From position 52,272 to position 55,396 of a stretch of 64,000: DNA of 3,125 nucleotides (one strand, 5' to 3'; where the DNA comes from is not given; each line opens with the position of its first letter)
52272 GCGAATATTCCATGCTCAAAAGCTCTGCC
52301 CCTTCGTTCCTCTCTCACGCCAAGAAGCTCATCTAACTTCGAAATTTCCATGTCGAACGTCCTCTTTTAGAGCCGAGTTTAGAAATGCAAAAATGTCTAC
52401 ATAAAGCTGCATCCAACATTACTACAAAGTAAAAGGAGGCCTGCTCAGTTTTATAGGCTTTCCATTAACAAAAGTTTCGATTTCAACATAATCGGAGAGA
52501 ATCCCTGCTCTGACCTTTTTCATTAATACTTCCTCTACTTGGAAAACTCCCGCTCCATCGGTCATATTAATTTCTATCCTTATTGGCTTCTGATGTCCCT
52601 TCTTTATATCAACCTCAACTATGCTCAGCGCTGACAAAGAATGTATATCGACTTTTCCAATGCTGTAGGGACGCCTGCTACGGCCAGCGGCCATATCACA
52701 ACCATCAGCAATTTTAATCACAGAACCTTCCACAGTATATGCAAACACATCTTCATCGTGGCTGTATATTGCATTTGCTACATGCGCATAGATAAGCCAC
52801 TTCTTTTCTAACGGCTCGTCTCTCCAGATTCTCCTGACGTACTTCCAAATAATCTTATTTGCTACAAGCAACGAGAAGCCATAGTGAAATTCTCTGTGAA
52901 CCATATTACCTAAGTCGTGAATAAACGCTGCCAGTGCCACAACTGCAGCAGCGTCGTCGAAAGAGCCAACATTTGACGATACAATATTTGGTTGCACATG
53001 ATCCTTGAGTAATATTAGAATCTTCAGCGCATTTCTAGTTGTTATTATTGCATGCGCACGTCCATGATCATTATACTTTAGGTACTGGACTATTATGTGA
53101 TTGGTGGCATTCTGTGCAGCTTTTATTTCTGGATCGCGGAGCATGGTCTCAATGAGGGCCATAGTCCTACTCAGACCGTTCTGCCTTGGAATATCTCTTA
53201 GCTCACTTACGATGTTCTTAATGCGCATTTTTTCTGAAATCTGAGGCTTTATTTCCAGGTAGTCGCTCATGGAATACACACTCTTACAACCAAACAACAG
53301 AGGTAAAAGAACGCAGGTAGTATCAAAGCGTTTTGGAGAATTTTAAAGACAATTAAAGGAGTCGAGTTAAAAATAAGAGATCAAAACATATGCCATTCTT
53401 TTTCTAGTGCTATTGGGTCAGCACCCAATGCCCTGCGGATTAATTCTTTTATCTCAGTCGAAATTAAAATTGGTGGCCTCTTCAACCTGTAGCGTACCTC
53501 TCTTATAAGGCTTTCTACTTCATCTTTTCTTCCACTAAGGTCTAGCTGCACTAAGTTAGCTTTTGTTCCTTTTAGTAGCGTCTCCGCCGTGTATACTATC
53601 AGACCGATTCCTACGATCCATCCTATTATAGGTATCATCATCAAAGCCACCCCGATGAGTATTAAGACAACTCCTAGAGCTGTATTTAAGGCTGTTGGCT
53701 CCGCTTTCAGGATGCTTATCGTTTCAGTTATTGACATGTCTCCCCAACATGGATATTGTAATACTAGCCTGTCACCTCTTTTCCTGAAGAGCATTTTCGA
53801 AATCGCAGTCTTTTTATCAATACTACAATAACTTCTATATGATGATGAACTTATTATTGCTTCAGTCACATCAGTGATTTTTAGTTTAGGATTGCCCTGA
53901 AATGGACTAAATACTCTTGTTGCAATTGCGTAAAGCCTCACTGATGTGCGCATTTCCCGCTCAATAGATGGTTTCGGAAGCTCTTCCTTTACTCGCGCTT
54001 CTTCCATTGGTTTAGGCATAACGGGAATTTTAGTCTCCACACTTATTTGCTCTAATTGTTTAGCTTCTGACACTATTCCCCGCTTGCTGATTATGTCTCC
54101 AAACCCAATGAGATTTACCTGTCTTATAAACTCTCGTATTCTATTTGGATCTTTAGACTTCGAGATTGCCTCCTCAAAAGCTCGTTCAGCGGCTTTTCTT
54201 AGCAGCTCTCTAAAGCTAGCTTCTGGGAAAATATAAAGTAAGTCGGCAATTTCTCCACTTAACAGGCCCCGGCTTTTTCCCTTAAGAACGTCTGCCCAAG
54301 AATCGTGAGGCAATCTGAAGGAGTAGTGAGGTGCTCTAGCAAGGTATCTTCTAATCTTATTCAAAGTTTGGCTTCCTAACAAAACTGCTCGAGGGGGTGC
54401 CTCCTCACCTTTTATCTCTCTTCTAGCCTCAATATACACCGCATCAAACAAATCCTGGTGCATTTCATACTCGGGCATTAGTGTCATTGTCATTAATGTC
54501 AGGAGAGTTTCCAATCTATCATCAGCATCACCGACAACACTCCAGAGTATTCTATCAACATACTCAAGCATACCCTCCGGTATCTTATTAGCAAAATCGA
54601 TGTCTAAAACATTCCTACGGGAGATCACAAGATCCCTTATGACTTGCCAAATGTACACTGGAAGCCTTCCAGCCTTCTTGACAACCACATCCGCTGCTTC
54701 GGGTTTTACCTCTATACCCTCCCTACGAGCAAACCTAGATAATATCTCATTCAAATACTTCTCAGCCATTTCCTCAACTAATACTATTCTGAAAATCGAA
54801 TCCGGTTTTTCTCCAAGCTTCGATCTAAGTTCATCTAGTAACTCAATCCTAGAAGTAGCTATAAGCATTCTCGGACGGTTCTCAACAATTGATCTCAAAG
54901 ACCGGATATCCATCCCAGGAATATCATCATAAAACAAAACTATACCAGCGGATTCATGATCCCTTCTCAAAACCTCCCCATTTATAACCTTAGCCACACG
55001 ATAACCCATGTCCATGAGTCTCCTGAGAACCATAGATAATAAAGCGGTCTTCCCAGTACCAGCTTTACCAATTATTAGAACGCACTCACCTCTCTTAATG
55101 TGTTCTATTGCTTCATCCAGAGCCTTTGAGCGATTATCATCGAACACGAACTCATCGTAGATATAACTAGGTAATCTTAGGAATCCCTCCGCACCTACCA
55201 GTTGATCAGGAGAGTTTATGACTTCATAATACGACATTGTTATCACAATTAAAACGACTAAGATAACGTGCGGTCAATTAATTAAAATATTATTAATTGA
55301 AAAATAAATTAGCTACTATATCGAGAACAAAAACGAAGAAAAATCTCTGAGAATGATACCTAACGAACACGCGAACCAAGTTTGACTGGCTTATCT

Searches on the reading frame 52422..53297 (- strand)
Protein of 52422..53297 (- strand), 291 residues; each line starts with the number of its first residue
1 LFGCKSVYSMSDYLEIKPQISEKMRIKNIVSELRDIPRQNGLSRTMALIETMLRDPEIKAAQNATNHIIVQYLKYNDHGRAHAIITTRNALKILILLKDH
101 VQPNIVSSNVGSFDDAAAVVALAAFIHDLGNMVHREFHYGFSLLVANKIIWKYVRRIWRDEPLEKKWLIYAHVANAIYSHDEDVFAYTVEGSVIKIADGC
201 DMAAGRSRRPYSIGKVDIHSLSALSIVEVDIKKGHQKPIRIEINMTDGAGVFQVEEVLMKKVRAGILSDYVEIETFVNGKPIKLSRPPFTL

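Call 35: search_protein_families(library=pfam, proteins=[window:52422-53297:-], max_evalue=0.01)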
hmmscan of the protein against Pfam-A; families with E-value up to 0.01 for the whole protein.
window:52422-53297:- (291 aa): 1 family
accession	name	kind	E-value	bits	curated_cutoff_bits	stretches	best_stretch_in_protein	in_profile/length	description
PF01966.28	HD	-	0.00067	20.4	22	1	102-202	20-115/116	HD domain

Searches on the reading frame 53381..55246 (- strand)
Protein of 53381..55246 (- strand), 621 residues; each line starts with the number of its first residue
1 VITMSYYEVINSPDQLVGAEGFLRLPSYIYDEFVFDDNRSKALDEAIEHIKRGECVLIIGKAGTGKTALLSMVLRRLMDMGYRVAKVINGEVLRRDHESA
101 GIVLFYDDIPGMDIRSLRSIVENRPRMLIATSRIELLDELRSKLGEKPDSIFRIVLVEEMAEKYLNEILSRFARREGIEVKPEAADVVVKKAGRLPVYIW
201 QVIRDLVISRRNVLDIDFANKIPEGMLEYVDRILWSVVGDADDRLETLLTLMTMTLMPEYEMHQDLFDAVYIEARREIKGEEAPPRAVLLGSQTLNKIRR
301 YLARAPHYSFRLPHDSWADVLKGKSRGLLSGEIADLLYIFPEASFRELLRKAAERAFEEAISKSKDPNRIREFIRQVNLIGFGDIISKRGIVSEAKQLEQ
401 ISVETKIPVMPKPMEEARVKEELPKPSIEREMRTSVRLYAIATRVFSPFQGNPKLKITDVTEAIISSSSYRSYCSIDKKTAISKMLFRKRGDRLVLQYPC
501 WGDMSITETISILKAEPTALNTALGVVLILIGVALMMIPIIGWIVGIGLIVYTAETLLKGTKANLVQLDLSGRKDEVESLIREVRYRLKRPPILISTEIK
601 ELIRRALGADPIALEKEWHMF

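Call 14: search_protein_families(library=ncbifam, proteins=[window:53381-55246:-], max_evalue=0.00001)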
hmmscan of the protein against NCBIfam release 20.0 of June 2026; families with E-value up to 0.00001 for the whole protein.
window:53381-55246:- (621 aa): 0 families

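Call 35: search_protein_families(library=pfam, proteins=[window:53381-55246:-], max_evalue=0.01)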
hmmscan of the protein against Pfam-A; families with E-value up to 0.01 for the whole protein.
window:53381-55246:- (621 aa): 11 families
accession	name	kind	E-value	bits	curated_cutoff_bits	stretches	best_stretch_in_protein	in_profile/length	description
PF20720.3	nSTAND3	-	2.6e-10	40.7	27.2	1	41-112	5-77/155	Novel STAND NTPase 3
PF13191.12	AAA_16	-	1e-05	26.5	32.6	1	40-80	9-51/167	AAA ATPase domain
PF13401.12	AAA_22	-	8.2e-05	23.4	27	1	53-248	5-119/130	AAA domain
PF00005.33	ABC_tran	-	0.00041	21.4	25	1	49-83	7-38/137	ABC transporter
PF01637.24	ATPase_2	-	0.00055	20.2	33.2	1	38-91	3-58/225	ATPase domain predominantly from Archaea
PF20703.3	nSTAND1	-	0.0011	19.1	27.1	0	39-71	19-51/379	Novel STAND NTPase 1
PF03205.20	MobB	-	0.0019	18.5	26.6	1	56-87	2-33/133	Molybdopterin guanine dinucleotide synthesis protein B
PF13245.12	AAA_19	-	0.0029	18.2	25.1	1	45-81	3-39/134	AAA domain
PF25199.1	nSTAND_NTPase5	-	0.0054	17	34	0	48-110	36-106/145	Novel STAND NTPase 5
PF12775.13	AAA_7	-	0.0063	16.5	25.8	0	49-83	29-63/181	P-loop containing dynein motor region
PF13604.12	AAA_30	-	0.0075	16.5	27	0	45-85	8-50/191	AAA domain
